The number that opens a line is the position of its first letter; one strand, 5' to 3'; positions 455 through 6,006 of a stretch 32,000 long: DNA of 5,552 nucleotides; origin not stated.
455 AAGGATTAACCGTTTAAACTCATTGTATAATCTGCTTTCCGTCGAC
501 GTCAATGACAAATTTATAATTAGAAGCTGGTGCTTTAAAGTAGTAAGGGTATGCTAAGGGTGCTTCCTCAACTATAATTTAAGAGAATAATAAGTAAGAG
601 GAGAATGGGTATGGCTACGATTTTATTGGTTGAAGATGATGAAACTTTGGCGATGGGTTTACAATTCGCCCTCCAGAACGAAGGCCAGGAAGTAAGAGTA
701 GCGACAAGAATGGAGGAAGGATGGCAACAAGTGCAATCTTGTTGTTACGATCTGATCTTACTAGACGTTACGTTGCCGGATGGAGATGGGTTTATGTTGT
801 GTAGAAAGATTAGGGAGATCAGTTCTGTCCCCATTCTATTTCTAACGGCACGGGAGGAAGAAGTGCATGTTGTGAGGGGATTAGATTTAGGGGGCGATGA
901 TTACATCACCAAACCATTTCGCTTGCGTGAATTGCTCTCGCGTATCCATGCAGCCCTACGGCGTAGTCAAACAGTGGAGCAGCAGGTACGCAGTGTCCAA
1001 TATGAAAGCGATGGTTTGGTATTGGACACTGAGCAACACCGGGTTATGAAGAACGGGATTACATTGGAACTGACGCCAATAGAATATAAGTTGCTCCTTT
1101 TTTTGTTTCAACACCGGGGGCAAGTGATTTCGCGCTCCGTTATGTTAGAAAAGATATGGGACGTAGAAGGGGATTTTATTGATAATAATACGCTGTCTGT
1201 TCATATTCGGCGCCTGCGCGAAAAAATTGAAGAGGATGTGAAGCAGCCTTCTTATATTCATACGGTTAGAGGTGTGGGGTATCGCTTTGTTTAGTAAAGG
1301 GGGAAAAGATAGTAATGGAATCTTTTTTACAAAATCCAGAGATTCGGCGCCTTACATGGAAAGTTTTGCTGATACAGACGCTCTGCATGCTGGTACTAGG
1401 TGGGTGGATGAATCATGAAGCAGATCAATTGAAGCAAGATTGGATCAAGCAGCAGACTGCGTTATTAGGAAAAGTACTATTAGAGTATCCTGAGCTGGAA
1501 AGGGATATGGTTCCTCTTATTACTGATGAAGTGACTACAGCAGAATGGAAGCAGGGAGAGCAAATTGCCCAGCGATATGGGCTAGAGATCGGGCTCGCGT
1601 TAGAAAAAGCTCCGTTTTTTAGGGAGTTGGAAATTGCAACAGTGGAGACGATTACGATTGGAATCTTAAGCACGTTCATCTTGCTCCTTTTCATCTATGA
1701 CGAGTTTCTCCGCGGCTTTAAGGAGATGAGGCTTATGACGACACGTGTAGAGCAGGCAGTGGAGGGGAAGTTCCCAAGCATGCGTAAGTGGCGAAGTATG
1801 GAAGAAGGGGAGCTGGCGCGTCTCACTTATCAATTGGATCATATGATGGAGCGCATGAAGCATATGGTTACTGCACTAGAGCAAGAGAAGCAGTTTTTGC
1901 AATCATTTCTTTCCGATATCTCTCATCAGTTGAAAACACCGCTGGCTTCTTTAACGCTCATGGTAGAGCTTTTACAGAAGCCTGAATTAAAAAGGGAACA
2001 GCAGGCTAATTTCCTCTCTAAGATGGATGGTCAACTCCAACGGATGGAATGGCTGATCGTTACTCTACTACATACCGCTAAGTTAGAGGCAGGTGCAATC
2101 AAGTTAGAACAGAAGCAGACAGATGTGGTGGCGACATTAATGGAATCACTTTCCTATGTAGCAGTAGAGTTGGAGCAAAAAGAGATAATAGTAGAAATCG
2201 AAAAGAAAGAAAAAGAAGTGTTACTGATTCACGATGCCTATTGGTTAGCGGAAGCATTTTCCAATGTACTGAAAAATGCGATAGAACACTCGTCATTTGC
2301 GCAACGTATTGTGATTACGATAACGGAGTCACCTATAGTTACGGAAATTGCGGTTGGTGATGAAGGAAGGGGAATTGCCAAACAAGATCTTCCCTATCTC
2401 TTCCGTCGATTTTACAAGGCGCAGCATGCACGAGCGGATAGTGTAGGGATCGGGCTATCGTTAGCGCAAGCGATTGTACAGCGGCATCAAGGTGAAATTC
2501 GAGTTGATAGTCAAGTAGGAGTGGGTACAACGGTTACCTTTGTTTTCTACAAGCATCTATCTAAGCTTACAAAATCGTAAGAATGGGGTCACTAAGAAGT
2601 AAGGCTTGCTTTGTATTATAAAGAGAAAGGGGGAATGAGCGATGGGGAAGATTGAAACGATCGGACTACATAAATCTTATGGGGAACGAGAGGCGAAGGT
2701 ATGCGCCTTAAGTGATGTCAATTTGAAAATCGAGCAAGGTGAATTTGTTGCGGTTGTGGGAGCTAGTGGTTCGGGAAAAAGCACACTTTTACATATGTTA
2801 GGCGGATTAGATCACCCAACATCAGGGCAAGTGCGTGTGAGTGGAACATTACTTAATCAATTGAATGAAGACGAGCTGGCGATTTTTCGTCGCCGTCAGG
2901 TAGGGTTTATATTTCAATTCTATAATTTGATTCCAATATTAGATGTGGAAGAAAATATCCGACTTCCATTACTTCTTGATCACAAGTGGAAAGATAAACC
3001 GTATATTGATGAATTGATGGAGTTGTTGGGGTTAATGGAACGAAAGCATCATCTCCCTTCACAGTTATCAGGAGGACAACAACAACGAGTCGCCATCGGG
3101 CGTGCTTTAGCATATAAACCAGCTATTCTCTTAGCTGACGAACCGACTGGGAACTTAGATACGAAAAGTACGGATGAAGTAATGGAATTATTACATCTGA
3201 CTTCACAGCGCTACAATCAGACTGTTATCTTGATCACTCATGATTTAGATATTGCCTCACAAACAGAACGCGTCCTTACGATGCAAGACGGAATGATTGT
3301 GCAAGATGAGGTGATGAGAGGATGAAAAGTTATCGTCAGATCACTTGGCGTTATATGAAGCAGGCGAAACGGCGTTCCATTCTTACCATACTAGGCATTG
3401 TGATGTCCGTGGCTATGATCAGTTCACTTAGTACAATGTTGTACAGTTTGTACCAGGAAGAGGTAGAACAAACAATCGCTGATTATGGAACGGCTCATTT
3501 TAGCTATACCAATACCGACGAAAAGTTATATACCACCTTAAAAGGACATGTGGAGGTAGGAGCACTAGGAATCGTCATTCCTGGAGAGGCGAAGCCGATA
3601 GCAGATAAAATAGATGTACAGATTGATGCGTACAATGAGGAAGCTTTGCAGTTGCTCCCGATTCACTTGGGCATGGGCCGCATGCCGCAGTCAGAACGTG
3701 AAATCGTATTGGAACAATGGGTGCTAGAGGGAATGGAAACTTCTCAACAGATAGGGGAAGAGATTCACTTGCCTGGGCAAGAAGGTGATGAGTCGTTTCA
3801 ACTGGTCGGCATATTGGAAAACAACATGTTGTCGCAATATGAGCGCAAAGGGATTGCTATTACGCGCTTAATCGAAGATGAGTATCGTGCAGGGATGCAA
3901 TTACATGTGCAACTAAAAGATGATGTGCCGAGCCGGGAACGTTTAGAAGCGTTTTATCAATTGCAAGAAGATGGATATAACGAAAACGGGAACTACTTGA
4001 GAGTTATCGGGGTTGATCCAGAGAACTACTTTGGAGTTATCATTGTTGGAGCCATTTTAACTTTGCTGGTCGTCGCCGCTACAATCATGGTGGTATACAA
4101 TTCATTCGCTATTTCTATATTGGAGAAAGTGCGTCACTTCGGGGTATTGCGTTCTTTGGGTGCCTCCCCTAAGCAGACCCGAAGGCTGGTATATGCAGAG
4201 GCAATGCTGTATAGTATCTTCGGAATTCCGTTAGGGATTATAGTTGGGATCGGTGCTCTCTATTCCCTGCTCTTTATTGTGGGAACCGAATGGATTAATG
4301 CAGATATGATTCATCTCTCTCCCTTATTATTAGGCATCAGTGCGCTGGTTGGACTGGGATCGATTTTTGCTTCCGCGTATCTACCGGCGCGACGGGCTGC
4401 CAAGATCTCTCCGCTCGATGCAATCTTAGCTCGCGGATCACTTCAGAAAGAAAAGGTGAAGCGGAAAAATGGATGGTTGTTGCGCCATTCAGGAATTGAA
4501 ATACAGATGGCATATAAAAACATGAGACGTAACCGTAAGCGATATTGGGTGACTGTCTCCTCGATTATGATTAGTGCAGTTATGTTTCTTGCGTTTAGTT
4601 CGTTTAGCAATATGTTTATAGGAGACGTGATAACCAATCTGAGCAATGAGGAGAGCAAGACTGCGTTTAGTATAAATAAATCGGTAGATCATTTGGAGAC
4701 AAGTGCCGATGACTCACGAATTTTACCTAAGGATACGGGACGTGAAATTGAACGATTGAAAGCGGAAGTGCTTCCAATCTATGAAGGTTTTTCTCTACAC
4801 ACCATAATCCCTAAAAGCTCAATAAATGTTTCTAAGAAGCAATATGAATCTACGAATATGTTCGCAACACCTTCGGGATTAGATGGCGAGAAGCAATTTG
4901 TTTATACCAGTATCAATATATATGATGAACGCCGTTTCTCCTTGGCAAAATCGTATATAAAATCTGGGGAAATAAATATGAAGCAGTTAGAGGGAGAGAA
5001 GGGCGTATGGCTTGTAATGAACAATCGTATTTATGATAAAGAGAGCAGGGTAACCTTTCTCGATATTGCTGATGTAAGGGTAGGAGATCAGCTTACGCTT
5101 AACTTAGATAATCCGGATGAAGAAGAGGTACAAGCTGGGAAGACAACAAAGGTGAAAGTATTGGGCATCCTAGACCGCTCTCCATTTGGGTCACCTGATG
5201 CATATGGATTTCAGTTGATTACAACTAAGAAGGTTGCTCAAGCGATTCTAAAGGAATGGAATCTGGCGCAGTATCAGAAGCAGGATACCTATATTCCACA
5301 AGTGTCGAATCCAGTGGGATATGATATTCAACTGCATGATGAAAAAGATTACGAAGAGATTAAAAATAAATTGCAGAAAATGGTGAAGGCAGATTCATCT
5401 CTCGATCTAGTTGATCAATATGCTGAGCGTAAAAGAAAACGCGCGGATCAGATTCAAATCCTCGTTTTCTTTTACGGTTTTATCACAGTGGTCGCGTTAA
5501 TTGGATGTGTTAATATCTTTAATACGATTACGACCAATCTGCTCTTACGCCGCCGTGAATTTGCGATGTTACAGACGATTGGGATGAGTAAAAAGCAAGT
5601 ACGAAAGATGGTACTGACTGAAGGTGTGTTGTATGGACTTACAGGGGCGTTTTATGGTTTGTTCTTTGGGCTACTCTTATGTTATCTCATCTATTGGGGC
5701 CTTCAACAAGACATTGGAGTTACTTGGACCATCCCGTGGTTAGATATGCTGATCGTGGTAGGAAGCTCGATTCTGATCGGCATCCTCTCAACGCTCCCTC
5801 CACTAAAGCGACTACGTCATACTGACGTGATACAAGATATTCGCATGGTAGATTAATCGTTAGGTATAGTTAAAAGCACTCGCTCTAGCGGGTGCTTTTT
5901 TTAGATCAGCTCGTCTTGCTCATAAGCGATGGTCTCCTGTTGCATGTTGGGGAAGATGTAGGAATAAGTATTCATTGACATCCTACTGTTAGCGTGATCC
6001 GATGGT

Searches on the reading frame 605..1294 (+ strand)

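Call 82: search_protein_families(library=pfam, proteins=[window:605-1294:+], max_evalue=0.01)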
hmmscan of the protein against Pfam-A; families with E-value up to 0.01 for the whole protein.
window:605-1294:+ (229 aa): 2 families
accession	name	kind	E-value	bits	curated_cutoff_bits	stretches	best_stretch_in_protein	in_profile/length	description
PF00072.30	Response_reg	-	1.4e-27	96.5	30.2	1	6-114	1-110/111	Response regulator receiver domain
PF00486.34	Trans_reg_C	-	1.3e-26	92.9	26.2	1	153-228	3-77/77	Transcriptional regulatory protein, C terminal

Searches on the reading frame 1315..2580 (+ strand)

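Call 82: search_protein_families(library=pfam, proteins=[window:1315-2580:+], max_evalue=0.01)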
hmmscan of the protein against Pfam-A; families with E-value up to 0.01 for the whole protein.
window:1315-2580:+ (421 aa): 4 families
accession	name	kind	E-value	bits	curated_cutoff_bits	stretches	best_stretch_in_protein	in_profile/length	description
PF02518.31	HATPase_c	-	4.1e-22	79.1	26.4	1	307-411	2-107/111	Histidine kinase-, DNA gyrase B-, and HSP90-like ATPase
PF00512.31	HisKA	-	8.8e-14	51.8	26.9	1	196-260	3-66/66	His Kinase A (phospho-acceptor) domain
PF14501.12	HATPase_c_5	-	0.0018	18.6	22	1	311-400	6-91/102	GHKL domain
PF13589.12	HATPase_c_3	-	0.0044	17.5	25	0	312-384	4-80/137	Histidine kinase-, DNA gyrase B-, and HSP90-like ATPase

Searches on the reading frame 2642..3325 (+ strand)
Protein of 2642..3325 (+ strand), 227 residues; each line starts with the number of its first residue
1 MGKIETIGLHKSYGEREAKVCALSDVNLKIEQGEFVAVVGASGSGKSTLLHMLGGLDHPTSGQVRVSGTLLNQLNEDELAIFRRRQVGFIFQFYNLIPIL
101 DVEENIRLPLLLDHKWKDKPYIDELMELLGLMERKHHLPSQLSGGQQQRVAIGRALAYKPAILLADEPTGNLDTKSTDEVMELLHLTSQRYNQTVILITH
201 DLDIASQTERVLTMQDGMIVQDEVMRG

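Call 82: search_protein_families(library=pfam, proteins=[window:2642-3325:+], max_evalue=0.01)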
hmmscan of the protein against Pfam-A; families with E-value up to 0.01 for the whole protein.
window:2642-3325:+ (227 aa): 9 families
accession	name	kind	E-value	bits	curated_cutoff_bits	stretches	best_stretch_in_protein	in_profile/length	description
PF00005.33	ABC_tran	-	2.3e-35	122.6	25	1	23-169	1-136/137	ABC transporter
PF02463.25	SMC_N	-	1.5e-07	31.5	40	1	33-214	24-211/220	RecF/RecN/SMC N terminal domain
PF13304.12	AAA_21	-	2e-06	28.6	27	1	138-202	234-300/304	AAA domain, putative AbiEii toxin, Type IV TA system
PF20703.3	nSTAND1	-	0.0005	20.2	27.1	1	26-51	26-51/379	Novel STAND NTPase 1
PF13555.12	AAA_29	-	0.00064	19.9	27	1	27-50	16-39/61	P-loop containing region of AAA domain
PF13401.12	AAA_22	-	0.0011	19.8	27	1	32-60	4-32/130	AAA domain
PF03193.22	RsgA_GTPase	-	0.0052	17.1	30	1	25-64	99-137/174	RsgA GTPase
PF13191.12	AAA_16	-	0.0056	17.6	32.6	0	29-54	18-45/167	AAA ATPase domain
PF13481.12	AAA_25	-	0.0075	16.3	27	0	30-50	30-50/195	AAA domain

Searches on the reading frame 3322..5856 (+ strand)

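Call 82: search_protein_families(library=pfam, proteins=[window:3322-5856:+], max_evalue=0.01)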
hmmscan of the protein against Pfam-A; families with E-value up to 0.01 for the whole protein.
window:3322-5856:+ (844 aa): 3 families
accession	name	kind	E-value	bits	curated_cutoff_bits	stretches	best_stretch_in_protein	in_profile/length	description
PF02687.27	FtsX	-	1e-39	135.7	25.5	2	720-835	3-119/120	FtsX-like permease C-terminal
PF12704.14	MacB_PCD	-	5.7e-06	27.2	27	1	19-181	1-172/207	MacB-like periplasmic core domain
PF20990.2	DUF2207_C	-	3e-05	24.3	33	0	673-803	103-193/247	Predicted membrane protein (DUF2207) C-terminal domain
